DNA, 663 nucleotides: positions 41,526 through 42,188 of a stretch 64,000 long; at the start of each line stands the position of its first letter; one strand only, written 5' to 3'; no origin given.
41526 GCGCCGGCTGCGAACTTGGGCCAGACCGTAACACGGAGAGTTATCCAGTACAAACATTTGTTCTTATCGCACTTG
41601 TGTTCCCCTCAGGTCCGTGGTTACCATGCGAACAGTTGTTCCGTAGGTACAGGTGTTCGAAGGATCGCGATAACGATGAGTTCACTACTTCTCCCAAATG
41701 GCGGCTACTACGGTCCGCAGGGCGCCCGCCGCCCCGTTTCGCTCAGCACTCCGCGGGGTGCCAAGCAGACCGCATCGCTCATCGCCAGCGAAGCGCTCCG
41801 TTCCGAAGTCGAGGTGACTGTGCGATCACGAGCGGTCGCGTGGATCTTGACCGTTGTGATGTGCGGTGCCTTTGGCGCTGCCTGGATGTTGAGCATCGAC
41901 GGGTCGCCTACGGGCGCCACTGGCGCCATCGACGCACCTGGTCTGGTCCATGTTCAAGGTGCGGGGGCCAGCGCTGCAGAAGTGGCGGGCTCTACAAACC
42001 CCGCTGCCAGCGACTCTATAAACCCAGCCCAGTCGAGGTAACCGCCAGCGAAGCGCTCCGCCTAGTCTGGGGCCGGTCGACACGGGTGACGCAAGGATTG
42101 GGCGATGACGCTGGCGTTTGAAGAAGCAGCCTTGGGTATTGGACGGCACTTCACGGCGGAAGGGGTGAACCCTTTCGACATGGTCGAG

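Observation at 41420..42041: Small single-pass membrane protein behind a perfect SOS box, divergent from lexA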

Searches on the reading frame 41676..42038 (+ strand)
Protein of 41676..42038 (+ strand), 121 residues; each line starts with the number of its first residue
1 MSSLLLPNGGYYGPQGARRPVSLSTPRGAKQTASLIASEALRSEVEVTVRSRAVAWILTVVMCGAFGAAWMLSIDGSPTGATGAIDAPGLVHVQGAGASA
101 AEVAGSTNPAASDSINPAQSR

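Call 6: search_protein_families(library=pfam, proteins=[window:41676-42038:+], max_evalue=0.1)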
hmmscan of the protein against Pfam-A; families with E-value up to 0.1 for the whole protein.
window:41676-42038:+ (121 aa): 1 family
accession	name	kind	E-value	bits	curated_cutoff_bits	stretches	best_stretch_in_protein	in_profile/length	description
PF12581.13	DUF3756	-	0.077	13.3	25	0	61-80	17-36/41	Protein of unknown function (DUF3756)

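Call 10: find_homologous_proteins(query=window:41676-42038:+, max_evalue=0.01)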
Query window:41676-42038:+ (121 aa): 1 proteins with E <= 0.01 among 60 candidates.
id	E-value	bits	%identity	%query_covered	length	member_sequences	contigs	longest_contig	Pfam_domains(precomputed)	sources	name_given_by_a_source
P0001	1.2e-67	243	98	100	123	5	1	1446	-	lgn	-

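Call 21: find_encoding_contigs(protein=P0001, flank=3000)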
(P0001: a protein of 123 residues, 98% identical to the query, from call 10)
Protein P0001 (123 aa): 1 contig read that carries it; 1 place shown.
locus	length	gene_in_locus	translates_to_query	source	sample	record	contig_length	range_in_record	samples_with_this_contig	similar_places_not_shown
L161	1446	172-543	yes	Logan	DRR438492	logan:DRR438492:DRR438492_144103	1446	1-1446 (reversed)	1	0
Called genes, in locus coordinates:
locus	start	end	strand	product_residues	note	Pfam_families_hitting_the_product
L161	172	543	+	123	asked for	-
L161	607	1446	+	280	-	?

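Call 22: search_protein_representatives(protein=window:41676-42038:+)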
Query: 121 residues. Proteins with E-value up to 0.001 (for the whole library): 1; up to 1e-10: 1; up to 1e-30: 1. The best 1 are listed.
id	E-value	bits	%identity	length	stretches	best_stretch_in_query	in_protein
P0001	3.8e-68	242.8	98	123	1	1-121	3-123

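Call 43: search_protein_families(library=ncbifam, proteins=[window:41676-42038:+], max_evalue=0.1)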
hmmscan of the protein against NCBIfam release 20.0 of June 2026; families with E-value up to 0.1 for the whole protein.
window:41676-42038:+ (121 aa): 0 families

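Call 48: predict_structure(protein=window:41676-42038:+)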
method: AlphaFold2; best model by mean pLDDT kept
length: 121 residues; sequences in the alignment: 1
mean_pLDDT: 61.2   pTM: 0.32
mean pLDDT of the five models: 61.2, 59.6, 56.6, 54.4, 43.4
residues with pLDDT >= 90: 13; 70-90: 24; 50-70: 42; < 50: 42
segments of 3 or more residues with pLDDT < 50: 1-5, 79-81, 83-93, 98-106
pLDDT, mean of each block of 10 residues (from residue 1): 46 50 60 70 81 93 89 55 46 46 48 52 48
secondary structure, 60 per line:
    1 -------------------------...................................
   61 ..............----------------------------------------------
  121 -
elements in order: H26-74

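Call 50: search_protein_families(library=phrogs, proteins=[window:41676-42038:+], max_evalue=0.1)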
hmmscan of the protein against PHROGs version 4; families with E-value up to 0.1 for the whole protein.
window:41676-42038:+ (121 aa): 0 families

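Call 56: search_solved_structures(query=window:41676-42038:+, max_evalue=10)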
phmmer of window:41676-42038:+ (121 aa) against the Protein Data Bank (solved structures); distinct sequences matched with E-value up to 10: 3.
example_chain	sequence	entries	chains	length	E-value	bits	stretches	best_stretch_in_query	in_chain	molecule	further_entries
9if7_LJ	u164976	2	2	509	0.015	18.7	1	24-92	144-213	Guanine nucleotide-binding protein subunit beta-like protein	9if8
7qg9_F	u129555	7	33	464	0.13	15.6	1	15-83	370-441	Tail tube protein | Tail tube protein pb6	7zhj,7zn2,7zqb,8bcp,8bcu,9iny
5ngj_A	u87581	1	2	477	0.15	15.4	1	15-86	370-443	Tail tube protein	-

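Call 57: find_homologous_proteins(query=A2, max_evalue=1)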
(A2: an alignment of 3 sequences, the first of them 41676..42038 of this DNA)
Query A2 (3 sequences) (121 aa, profile of the alignment): 3 proteins with E <= 1 among 3185 candidates.
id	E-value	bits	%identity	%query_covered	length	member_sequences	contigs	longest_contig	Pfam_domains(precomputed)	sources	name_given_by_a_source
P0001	3.5e-70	251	98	100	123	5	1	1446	-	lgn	-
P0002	5.8e-22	96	60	21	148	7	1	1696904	-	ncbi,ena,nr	ncbi:MAG: hypothetical protein H6512_00750 [Acidimicrobiia bacterium]|nr:hypothetical protein [Acidi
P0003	9.9e-19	85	64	21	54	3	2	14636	-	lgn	-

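Call 59: find_encoding_contigs(protein=P0003, flank=4000)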
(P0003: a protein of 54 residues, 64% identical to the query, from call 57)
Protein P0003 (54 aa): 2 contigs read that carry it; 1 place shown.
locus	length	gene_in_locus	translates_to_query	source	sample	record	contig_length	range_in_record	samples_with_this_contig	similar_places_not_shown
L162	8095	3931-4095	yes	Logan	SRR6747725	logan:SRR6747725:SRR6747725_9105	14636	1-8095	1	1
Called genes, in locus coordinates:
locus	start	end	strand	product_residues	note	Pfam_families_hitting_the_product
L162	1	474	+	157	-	?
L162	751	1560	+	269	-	PF14805:THDPS_N_2, PF00132:Hexapep (weak), PF14602:Hexapep_2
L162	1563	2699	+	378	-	PF04389:Peptidase_M28 (weak), PF01546:Peptidase_M20, PF07687:M20_dimer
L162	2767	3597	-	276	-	PF01726:LexA_DNA_bind, PF00717:Peptidase_S24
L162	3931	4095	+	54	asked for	-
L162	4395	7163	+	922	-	PF08471:Ribonuc_red_2_N, PF02867:Ribonuc_red_lgC, PF12637:TSCPD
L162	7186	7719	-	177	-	PF01863:YgjP-like, PF10263:SprT-like (weak)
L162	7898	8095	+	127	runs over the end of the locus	PF01741:MscL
